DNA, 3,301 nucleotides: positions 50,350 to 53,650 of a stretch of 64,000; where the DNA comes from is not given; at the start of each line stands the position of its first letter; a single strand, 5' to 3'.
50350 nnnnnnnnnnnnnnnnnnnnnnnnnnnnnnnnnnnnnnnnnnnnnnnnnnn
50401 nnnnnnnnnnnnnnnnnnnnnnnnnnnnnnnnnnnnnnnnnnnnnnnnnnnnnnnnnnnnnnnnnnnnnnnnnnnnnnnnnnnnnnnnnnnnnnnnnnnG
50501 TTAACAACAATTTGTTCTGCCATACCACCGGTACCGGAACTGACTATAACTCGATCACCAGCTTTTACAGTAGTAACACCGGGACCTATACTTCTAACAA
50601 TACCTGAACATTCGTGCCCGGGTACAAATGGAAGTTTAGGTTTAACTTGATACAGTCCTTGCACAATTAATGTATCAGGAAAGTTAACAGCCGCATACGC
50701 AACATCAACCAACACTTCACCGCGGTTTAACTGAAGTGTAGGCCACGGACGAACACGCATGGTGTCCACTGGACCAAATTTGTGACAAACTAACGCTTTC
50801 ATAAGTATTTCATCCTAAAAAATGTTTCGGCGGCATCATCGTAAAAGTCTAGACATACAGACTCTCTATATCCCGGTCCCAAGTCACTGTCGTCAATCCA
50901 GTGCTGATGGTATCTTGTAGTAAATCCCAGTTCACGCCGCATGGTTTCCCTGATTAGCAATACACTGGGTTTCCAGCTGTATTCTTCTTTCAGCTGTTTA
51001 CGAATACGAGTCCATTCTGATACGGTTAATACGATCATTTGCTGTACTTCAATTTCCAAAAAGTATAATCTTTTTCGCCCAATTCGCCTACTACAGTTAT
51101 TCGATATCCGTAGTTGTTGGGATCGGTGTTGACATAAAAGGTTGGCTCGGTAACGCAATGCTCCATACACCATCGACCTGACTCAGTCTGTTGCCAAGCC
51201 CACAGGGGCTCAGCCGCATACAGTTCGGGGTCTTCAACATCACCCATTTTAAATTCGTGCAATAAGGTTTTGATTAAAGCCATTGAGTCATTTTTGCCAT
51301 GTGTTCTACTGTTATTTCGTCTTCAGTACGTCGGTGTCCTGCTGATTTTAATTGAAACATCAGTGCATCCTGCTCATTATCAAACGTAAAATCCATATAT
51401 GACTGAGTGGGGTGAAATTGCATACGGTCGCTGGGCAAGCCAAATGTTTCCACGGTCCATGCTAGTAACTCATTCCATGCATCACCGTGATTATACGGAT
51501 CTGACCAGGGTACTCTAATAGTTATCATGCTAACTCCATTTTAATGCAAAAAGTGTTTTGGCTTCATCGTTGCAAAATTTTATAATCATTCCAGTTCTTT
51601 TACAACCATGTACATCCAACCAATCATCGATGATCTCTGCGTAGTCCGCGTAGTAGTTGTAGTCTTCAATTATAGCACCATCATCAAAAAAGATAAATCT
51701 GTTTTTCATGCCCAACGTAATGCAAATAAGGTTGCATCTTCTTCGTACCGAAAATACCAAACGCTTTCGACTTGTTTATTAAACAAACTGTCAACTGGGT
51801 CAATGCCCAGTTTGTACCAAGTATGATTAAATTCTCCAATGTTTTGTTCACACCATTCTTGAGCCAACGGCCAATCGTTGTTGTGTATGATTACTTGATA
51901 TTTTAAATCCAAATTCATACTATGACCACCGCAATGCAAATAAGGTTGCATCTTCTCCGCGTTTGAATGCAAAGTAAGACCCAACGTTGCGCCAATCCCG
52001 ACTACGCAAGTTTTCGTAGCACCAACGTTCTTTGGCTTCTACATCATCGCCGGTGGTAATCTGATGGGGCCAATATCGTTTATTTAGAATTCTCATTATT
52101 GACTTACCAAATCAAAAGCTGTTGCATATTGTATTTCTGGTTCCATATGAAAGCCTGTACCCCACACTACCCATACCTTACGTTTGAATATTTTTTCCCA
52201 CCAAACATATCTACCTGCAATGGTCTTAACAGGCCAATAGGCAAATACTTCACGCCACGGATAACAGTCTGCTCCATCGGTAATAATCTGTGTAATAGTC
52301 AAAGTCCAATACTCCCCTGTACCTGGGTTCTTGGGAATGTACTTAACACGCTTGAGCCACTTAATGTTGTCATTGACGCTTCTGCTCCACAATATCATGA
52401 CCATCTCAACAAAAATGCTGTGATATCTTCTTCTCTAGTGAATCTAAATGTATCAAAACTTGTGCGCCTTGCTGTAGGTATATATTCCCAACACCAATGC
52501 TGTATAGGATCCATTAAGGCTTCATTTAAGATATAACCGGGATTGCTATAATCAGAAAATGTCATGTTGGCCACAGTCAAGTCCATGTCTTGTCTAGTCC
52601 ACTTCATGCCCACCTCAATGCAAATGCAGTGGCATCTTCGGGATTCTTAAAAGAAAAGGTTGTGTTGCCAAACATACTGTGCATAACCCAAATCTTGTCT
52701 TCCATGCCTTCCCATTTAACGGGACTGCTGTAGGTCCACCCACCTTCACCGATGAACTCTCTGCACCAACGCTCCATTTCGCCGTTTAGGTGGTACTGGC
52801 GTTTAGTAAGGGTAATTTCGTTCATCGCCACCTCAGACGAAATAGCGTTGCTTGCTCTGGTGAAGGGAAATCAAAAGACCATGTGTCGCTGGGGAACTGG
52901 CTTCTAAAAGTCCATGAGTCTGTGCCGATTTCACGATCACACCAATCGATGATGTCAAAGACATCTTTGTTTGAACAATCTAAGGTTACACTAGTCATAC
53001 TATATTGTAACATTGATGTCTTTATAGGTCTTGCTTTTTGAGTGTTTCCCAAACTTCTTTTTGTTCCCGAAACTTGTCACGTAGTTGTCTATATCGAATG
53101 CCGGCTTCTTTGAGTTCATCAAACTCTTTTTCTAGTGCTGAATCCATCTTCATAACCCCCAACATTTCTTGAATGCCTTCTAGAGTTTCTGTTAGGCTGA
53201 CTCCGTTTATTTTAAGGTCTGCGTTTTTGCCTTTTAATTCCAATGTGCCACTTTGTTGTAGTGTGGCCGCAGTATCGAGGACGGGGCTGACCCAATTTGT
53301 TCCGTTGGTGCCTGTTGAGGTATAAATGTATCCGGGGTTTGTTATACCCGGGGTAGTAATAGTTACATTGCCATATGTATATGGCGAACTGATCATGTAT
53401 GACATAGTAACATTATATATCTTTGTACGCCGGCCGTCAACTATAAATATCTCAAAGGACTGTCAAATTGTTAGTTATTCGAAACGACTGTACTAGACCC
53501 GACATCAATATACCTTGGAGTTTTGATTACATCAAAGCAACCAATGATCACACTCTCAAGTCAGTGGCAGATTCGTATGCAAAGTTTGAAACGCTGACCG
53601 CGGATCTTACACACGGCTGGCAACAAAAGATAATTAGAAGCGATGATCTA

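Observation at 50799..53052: Tandem array of about ten small paralogous genes with a conserved C-terminal motif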

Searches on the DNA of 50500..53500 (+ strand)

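Call 3: search_dna_similar(query=window:50500-53500:+, collection=phages, mode=near, max_rows=20)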
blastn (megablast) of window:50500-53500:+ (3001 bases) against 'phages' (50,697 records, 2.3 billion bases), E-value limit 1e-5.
No match.
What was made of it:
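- Tried and rejected: Megablast of the region against 50,697 phage records: no hit (call 3).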

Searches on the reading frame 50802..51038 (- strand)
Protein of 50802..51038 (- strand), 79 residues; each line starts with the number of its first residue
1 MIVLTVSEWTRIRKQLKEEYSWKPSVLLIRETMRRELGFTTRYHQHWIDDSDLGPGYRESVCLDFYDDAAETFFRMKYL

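Call 4: search_protein_families(library=pfam, max_evalue=1, proteins=[window:50802-51038:-])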
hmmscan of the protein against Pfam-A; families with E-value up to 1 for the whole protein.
seq(79 aa): 1 family
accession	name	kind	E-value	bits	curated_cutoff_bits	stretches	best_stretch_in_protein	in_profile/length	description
PF24543.1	Usp-48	-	0.27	11.6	27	0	2-20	91-109/115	Usp-48 domain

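Call 5: search_protein_families(library=phrogs, max_evalue=0.1, proteins=[window:50802-51038:-])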
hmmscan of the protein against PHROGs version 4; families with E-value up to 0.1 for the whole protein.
seq(79 aa): 0 families

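Call 64: find_homologous_proteins(query=A4, max_evalue=0.001)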
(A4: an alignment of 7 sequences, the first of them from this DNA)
Query A4 (7 sequences) (79 aa, profile of the alignment): 1791 proteins with E <= 0.001 among 2170 candidates; the best 120 are listed.
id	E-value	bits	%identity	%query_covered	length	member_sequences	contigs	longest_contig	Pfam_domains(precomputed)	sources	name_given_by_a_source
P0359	1.1e-36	143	100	100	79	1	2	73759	-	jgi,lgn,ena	-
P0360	1.7e-36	142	86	100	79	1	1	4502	-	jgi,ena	jgi:hypothetical protein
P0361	3.3e-36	141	78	100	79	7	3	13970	-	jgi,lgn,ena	jgi:hypothetical protein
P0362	5.6e-36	140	73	100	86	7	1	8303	-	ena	-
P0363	1.3e-35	139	77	100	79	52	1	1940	-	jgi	-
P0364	2.0e-35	139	89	100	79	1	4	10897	-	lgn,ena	-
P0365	2.2e-35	138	78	100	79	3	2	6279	-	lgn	-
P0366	6.6e-35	137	75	100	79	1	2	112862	-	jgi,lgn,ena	jgi:hypothetical protein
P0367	7.2e-35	137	76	100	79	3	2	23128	-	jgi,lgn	jgi:hypothetical protein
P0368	1.1e-34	136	76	100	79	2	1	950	-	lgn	-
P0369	4.4e-34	134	52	99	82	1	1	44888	-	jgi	jgi:hypothetical protein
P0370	1.1e-33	133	73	100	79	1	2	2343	-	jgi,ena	jgi:hypothetical protein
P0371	6.9e-33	130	48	100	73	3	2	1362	-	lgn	-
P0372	7.6e-32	127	74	100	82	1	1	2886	-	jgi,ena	-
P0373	1.5e-31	126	72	100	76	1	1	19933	-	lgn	-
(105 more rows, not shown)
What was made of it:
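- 50799..51038 (-): g10, 79 aa. It belongs to a separate, very widespread and conserved small-protein family with the same order of strands and helices and a look-alike tail (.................). 1791 database proteins at E of 1e-3 or better (call 64).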

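Call 71: predict_structure(alignment_id=A5)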
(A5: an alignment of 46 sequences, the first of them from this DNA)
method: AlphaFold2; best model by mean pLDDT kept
length: 79 residues; sequences in the alignment: 46
mean_pLDDT: 88.9   pTM: 0.70
mean pLDDT of the five models: 88.9, 83.8, 81.5, 76.7, 76.1
residues with pLDDT >= 90: 40; 70-90: 38; 50-70: 1; < 50: 0
segments of 3 or more residues with pLDDT < 50: none
pLDDT, mean of each block of 10 residues (from residue 1): 91 91 86 90 88 82 92 91
secondary structure, 60 per line:
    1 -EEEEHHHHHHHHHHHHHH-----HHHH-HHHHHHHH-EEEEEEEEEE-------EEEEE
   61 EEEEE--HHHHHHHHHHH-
elements in order: E2-5 H6-19 H25-28 H30-37 E39-48 E56-65 H68-78
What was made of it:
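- On The small-domain family defined here: g10: The predicted order of strands and helices is similar (call 71).
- Closest known: The g10 family. Different: It has two extra helices (call 71).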

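Call 100: search_solved_structures(query=A5, max_evalue=1)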
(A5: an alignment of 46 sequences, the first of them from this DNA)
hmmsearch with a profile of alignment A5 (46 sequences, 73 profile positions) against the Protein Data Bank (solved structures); distinct sequences matched with E-value up to 1: 0.

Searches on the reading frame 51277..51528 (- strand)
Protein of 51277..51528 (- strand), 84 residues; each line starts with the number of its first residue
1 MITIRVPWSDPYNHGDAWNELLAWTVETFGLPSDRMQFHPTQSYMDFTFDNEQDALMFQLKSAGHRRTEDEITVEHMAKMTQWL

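Call 4: search_protein_families(library=pfam, max_evalue=1, proteins=[window:51277-51528:-])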
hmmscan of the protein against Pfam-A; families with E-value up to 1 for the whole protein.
seq(84 aa): 1 family
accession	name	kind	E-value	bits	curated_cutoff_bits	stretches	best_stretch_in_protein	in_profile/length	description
PF20050.4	DUF6452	-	0.042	14.5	27.1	1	39-79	20-60/108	Family of unknown function (DUF6452)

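Call 5: search_protein_families(library=phrogs, max_evalue=0.1, proteins=[window:51277-51528:-])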
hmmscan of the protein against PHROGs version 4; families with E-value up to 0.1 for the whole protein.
seq(84 aa): 0 families

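Call 42: find_related_loci(query=window:51277-51528:-, collection=viral_contigs, flank=10000)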
Query seq(84 aa) (84 aa) in viral_contigs; peptide patterns used: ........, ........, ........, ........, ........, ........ (x = any residue, [..] = any of these).
10 stretches matched a pattern; 9 encode a relative of the query (tblastn E <= 1e-3); 9 distinct loci.
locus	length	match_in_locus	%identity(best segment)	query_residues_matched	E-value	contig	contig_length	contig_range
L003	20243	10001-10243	81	1-84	4e-44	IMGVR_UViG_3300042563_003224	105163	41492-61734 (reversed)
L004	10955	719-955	72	2-80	7e-40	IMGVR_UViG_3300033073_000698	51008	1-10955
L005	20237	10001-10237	72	2-80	1e-39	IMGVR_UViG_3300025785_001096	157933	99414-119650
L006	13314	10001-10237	68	2-80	3e-37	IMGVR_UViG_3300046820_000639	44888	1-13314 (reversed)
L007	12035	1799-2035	67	2-80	8e-37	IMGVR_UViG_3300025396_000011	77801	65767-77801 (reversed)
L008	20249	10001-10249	64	2-84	3e-35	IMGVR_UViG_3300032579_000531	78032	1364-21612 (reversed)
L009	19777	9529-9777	64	2-84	3e-35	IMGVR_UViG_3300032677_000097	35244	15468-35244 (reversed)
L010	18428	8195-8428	64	2-79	9e-34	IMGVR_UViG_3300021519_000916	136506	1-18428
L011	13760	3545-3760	54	2-72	3e-22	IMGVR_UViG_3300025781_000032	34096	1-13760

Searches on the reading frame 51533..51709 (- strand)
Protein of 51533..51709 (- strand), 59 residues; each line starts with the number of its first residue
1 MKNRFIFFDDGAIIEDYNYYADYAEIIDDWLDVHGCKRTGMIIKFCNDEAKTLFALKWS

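Call 4: search_protein_families(library=pfam, max_evalue=1, proteins=[window:51533-51709:-])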
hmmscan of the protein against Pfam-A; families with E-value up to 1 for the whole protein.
seq(59 aa): 0 families

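Call 5: search_protein_families(library=phrogs, max_evalue=0.1, proteins=[window:51533-51709:-])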
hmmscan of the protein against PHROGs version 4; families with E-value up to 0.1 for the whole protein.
seq(59 aa): 1 family
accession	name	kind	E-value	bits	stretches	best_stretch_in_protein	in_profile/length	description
phrog_24429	-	unknown function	0.021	16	1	13-49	46-82/100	-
